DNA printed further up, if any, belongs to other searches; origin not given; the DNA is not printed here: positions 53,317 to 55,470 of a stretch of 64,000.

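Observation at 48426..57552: Five-gene operon of exclusively secreted or envelope proteins that matches no characterised system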

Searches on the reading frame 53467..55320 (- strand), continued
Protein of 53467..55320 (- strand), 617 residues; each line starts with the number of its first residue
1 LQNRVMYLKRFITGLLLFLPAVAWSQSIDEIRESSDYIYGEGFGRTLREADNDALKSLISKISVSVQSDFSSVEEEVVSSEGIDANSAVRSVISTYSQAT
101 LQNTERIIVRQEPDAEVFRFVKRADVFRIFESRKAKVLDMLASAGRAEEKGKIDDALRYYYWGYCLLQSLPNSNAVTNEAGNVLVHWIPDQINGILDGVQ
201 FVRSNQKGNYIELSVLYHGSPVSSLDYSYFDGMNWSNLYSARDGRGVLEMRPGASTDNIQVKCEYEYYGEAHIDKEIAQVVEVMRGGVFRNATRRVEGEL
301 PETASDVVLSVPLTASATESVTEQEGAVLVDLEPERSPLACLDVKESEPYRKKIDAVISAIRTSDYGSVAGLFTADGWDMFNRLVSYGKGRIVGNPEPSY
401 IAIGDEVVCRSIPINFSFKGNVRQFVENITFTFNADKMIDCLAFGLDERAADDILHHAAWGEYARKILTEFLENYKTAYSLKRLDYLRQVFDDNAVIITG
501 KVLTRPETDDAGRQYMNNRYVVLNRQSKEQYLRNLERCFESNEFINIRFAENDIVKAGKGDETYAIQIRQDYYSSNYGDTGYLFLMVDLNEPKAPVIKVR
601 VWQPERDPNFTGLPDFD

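Call 70: find_encoding_contigs(protein=P0475, flank=8000, max_places=1)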
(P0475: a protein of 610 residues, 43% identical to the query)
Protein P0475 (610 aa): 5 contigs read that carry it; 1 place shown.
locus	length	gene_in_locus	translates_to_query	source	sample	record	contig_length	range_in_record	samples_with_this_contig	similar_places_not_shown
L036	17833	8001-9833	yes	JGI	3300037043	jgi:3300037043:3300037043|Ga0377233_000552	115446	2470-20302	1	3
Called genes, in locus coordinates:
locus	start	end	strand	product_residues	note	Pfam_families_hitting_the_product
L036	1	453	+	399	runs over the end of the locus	-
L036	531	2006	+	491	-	PF14559:TPR_19 (weak)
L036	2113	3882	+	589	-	PF13620:CarboxypepD_reg (faint), PF08308:PEGA, PF22820:TcaA_3rd_4th (faint), PF08308:PEGA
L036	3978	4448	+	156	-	PF01797:Y1_Tnp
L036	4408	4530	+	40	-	-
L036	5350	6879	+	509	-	PF00041:fn3 (faint), PF09603:Fib_succ_major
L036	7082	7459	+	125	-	PF05168:HEPN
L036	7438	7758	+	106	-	PF18765:Polbeta, PF01909:NTP_transf_2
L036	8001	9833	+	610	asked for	-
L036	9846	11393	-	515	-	PF13360:PQQ_2, PF18962:Por_Secre_tail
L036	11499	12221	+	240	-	PF04402:SIMPL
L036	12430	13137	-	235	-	-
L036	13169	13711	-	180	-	-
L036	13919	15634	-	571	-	PF00749:tRNA-synt_1c, PF03950:tRNA-synt_1c_C, PF20974:tRNA-synt_1c_C2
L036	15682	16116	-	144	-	-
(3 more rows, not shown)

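Call 71: find_encoding_contigs(protein=P0489, flank=8000, max_places=1)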
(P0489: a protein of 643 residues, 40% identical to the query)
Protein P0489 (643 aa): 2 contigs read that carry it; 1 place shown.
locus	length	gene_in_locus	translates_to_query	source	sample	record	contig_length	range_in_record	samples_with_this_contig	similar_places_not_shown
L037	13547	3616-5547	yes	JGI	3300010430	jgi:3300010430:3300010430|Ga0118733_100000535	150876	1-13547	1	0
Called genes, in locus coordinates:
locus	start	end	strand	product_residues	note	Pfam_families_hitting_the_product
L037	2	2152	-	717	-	?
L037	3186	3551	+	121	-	-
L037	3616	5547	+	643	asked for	-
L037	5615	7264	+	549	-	PF08308:PEGA (weak), PF18935:DUF5683 (weak)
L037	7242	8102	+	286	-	PF07495:Y_Y_Y (weak), PF00963:Cohesin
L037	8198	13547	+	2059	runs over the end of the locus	PF09603:Fib_succ_major, PF02210:Laminin_G_2 (weak), PF13385:Laminin_G_3, PF00054:Laminin_G_1 (faint), PF00932:LTD (weak), PF13385:Laminin_G_3, PF18962:Por_Secre_tail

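Call 72: find_encoding_contigs(protein=P0537, flank=8000, max_places=1)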
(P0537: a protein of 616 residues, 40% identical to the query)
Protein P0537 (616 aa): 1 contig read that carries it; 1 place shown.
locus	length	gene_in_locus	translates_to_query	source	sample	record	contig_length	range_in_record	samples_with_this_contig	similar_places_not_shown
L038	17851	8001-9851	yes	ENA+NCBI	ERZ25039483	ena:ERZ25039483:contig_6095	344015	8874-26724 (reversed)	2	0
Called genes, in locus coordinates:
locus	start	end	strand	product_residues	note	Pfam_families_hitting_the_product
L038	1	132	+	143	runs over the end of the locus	-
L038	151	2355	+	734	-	PF00041:fn3 (faint), PF16656:Pur_ac_phosph_N (faint), PF16974:NAR2 (faint), PF09603:Fib_succ_major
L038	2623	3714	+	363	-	PF03781:FGE-sulfatase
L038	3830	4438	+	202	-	PF04542:Sigma70_r2 (weak)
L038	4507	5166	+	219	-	-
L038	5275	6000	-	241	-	PF01609:DDE_Tnp_1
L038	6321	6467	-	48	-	PF14294:DUF4372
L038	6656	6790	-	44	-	-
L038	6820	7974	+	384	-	PF03781:FGE-sulfatase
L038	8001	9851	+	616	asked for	-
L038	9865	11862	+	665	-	PF08308:PEGA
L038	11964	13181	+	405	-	-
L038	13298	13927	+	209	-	-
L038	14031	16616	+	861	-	-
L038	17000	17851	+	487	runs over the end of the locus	-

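Call 73: find_encoding_contigs(protein=P0500, flank=8000, max_places=1)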
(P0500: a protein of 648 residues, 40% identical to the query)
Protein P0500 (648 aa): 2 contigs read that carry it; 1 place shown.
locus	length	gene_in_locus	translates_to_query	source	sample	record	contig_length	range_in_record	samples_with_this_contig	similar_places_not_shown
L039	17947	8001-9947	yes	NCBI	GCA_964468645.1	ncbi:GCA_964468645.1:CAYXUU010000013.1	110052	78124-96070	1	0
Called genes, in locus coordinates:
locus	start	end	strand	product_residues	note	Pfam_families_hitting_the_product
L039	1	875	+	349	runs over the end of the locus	-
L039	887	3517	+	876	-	-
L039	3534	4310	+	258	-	-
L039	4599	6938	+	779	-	PF13620:CarboxypepD_reg (faint), PF08308:PEGA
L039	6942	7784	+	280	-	PF13505:OMP_b-brl (weak)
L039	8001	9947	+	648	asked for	-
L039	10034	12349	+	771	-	PF19974:TCAD9, PF05706:CDKN3, PF00782:DSPc (weak), PF22784:PTP-SAK, PF22785:Tc-R-P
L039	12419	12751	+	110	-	PF01740:STAS, PF13466:STAS_2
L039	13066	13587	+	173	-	PF16694:Cytochrome_P460 (faint)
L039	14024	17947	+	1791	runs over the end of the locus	PF02415:Chlam_PMP (faint), PF13229:Beta_helix, PF18962:Por_Secre_tail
